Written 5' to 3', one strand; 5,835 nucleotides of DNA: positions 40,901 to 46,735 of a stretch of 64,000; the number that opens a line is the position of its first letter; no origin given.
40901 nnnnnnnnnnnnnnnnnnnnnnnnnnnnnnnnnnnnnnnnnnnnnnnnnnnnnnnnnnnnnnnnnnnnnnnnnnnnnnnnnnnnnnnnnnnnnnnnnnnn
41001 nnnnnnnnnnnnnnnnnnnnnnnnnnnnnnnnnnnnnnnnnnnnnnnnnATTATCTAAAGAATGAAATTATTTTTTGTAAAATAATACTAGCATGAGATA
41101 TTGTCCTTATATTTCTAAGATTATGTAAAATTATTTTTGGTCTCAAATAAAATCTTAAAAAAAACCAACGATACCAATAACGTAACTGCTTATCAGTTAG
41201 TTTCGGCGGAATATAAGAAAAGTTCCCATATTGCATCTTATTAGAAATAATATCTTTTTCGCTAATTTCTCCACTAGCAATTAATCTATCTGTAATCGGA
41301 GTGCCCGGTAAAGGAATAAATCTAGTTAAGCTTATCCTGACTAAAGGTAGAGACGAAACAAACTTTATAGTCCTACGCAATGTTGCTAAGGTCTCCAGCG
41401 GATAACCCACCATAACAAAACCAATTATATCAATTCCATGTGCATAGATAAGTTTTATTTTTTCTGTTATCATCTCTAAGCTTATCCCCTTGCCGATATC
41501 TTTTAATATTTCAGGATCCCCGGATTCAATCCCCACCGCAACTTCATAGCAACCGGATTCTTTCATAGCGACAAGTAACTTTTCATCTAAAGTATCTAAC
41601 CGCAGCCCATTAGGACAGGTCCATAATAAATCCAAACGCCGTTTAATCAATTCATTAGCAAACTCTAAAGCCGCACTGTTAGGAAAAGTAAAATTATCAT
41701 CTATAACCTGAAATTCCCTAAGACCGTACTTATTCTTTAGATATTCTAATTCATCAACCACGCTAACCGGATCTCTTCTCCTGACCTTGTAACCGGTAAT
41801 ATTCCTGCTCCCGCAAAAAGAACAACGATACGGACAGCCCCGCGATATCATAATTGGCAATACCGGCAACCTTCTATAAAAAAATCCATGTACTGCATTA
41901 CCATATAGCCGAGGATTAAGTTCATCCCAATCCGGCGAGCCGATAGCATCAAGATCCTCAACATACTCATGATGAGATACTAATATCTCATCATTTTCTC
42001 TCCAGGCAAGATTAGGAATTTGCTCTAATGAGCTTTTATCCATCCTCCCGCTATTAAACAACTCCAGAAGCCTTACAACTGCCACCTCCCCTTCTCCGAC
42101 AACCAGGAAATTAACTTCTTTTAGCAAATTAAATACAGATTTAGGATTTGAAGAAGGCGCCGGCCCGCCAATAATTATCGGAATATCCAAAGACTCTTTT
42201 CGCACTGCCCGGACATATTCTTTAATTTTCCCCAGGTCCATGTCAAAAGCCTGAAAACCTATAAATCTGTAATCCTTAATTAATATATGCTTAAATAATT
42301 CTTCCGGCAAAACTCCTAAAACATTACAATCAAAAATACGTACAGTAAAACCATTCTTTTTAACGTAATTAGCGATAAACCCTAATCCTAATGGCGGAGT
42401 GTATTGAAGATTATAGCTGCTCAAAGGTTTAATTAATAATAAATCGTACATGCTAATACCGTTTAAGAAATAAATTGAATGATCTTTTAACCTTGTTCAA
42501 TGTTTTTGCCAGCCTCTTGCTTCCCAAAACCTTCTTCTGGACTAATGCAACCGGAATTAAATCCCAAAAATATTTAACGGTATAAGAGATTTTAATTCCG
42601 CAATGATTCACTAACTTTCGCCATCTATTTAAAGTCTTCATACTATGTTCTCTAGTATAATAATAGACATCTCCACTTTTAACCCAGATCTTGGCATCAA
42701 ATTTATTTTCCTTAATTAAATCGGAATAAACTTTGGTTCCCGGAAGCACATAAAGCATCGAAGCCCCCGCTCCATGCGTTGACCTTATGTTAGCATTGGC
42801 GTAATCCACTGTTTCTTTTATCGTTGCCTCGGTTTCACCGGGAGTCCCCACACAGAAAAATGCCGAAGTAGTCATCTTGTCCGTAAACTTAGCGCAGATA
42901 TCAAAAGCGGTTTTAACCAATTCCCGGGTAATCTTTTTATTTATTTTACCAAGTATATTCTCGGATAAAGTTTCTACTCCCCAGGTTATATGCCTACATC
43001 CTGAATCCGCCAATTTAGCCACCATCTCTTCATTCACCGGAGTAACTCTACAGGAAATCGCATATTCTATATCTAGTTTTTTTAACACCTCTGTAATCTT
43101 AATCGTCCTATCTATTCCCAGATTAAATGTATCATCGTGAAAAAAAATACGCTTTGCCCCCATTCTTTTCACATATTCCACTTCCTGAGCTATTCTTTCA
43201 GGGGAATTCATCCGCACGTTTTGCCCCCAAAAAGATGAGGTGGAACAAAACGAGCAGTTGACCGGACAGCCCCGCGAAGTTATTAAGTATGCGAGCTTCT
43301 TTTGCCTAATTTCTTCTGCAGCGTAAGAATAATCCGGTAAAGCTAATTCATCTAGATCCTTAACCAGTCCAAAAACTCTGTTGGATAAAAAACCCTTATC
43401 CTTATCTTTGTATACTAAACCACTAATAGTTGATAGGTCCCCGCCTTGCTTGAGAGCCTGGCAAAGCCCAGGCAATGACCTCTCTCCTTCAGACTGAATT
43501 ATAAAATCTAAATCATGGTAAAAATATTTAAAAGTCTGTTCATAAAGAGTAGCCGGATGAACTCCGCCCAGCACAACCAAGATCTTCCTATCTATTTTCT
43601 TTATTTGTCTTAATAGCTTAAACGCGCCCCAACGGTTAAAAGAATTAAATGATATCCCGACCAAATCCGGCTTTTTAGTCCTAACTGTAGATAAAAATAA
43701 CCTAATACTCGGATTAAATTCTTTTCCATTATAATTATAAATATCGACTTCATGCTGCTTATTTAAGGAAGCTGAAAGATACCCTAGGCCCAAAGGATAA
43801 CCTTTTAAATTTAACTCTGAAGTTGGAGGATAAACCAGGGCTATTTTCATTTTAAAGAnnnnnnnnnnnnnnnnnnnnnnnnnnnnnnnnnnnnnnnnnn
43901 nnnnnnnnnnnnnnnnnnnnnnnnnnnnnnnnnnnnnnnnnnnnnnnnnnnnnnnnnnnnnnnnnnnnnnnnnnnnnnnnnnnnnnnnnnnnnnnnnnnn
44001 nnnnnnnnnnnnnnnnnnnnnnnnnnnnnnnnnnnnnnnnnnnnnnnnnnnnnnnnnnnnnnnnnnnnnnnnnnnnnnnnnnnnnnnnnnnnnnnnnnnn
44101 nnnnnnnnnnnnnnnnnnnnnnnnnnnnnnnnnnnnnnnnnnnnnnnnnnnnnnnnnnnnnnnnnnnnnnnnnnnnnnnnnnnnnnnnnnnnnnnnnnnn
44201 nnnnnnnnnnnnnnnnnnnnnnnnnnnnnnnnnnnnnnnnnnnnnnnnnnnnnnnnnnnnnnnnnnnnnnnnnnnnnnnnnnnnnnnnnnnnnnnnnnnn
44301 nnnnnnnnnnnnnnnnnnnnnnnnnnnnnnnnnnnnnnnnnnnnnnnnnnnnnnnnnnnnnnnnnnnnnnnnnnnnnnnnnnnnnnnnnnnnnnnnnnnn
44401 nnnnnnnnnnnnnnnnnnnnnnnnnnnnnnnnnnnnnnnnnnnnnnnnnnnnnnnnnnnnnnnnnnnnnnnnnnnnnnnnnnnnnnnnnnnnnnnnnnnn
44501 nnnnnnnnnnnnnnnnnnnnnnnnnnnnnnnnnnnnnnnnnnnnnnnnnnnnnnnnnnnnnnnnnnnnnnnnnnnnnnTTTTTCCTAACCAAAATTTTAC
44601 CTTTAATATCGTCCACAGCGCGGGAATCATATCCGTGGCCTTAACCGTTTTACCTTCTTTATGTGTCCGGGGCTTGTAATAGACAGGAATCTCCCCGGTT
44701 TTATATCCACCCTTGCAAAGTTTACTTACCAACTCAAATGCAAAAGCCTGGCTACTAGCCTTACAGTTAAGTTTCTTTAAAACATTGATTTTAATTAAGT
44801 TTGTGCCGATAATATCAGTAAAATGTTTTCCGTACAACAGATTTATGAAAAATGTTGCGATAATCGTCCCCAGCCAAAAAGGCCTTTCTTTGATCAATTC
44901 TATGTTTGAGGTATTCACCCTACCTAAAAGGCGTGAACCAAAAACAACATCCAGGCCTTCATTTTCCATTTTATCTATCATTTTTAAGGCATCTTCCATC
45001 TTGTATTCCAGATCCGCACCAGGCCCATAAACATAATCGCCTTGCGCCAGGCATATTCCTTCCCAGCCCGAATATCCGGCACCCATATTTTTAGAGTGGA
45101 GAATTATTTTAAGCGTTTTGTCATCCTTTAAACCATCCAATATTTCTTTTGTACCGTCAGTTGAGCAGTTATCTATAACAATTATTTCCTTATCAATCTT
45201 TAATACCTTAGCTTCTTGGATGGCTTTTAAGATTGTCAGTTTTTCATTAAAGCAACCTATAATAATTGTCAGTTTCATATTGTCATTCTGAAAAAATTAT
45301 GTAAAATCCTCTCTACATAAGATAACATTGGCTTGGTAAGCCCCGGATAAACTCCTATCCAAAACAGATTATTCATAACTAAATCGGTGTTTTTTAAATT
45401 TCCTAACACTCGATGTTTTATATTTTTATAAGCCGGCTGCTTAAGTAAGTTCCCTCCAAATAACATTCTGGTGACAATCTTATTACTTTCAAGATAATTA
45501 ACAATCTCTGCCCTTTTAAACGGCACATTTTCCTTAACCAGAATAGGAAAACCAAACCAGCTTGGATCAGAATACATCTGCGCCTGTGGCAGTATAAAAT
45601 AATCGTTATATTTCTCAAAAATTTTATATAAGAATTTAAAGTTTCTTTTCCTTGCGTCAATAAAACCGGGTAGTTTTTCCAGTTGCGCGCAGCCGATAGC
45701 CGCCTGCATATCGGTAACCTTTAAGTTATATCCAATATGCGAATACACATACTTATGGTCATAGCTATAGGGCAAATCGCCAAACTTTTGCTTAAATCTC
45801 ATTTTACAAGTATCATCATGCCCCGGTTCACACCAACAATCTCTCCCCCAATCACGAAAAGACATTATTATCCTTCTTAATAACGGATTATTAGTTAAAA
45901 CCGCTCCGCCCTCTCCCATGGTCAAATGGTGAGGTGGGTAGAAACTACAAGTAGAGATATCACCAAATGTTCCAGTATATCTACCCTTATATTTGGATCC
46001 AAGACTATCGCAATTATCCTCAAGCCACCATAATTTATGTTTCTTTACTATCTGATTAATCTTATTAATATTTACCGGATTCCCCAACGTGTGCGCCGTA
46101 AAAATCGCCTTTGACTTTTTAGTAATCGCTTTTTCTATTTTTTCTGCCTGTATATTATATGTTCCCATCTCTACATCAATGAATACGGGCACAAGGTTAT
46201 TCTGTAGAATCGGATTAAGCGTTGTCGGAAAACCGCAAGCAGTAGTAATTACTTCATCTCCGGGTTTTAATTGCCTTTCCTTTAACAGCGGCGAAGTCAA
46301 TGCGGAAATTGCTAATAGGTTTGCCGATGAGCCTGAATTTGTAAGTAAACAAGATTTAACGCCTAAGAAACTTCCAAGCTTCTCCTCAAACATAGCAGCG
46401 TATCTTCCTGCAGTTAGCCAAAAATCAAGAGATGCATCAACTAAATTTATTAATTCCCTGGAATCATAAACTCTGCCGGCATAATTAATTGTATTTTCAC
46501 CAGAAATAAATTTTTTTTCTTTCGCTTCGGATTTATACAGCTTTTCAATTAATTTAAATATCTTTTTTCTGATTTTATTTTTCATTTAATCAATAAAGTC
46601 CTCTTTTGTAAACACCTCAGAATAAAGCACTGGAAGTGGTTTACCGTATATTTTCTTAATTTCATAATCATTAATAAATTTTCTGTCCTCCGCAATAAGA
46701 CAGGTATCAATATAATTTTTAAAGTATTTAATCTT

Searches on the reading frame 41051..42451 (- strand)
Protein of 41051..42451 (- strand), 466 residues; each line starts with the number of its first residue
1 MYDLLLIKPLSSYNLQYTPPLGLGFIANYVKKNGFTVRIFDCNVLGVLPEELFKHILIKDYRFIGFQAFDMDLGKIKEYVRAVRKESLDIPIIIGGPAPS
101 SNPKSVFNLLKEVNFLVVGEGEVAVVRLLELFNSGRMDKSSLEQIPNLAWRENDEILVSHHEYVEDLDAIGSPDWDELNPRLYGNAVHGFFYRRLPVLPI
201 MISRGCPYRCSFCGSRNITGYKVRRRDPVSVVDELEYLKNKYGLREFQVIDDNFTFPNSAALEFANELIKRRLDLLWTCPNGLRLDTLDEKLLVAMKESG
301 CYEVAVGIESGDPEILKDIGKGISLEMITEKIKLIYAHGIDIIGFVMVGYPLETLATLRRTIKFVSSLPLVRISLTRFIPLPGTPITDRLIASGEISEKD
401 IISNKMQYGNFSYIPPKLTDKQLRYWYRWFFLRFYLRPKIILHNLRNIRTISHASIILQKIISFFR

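Call 63: search_protein_families(library=pfam, proteins=[window:41051-42451:-], max_evalue=0.000001)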
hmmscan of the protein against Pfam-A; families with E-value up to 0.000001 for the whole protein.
window:41051-42451:- (466 aa): 2 families
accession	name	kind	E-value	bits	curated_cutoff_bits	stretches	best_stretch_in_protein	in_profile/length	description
PF04055.27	Radical_SAM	-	3.9e-23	82.9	29.5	1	201-365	2-166/166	Radical SAM superfamily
PF02310.24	B12-binding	-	3.3e-15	56.4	32.1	1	17-128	11-120/121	B12 binding domain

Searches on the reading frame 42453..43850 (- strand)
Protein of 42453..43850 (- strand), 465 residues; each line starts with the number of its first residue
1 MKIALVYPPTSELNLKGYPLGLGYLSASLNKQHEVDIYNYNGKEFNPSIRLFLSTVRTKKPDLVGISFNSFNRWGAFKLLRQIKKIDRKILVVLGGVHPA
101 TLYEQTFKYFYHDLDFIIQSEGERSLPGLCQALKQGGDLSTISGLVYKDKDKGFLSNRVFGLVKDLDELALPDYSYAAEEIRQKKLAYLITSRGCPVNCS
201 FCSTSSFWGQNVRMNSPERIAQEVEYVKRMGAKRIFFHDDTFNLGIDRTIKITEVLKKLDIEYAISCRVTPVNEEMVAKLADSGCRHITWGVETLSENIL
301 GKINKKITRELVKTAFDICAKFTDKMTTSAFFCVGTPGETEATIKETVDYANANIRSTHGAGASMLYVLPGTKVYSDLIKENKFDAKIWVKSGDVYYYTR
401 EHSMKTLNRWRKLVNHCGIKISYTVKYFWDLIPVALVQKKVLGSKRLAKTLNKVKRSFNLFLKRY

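Call 63: search_protein_families(library=pfam, proteins=[window:42453-43850:-], max_evalue=0.000001)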
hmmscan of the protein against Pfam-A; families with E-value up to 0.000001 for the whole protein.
window:42453-43850:- (465 aa): 2 families
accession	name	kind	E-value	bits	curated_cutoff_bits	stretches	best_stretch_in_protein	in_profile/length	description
PF04055.27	Radical_SAM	-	4.9e-28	98.8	29.5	1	190-350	2-165/166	Radical SAM superfamily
PF02310.24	B12-binding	-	5.3e-16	59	32.1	1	13-128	8-119/121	B12 binding domain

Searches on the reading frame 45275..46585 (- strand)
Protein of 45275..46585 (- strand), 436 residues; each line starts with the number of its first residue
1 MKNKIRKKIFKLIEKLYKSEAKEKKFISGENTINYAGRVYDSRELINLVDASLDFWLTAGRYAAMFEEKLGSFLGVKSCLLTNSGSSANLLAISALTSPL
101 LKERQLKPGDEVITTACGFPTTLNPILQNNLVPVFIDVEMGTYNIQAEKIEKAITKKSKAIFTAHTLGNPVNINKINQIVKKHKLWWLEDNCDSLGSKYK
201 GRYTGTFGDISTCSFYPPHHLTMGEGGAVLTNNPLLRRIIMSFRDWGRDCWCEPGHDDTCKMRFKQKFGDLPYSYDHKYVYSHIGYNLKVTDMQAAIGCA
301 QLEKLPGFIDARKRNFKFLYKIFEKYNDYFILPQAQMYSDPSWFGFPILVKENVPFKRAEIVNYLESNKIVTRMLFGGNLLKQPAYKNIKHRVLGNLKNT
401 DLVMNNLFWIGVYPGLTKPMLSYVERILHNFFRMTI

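Call 63: search_protein_families(library=pfam, proteins=[window:45275-46585:-], max_evalue=0.000001)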
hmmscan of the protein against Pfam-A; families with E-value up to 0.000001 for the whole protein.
window:45275-46585:- (436 aa): 2 families
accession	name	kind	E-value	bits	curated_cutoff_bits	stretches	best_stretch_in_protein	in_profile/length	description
PF01041.23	DegT_DnrJ_EryC1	-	2.6e-89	300.4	19.8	1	44-424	6-355/360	DegT/DnrJ/EryC1/StrS aminotransferase family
PF01053.26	Cys_Met_Meta_PP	-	3.2e-07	29.7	27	1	64-192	55-175/381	Cys/Met metabolism PLP-dependent enzyme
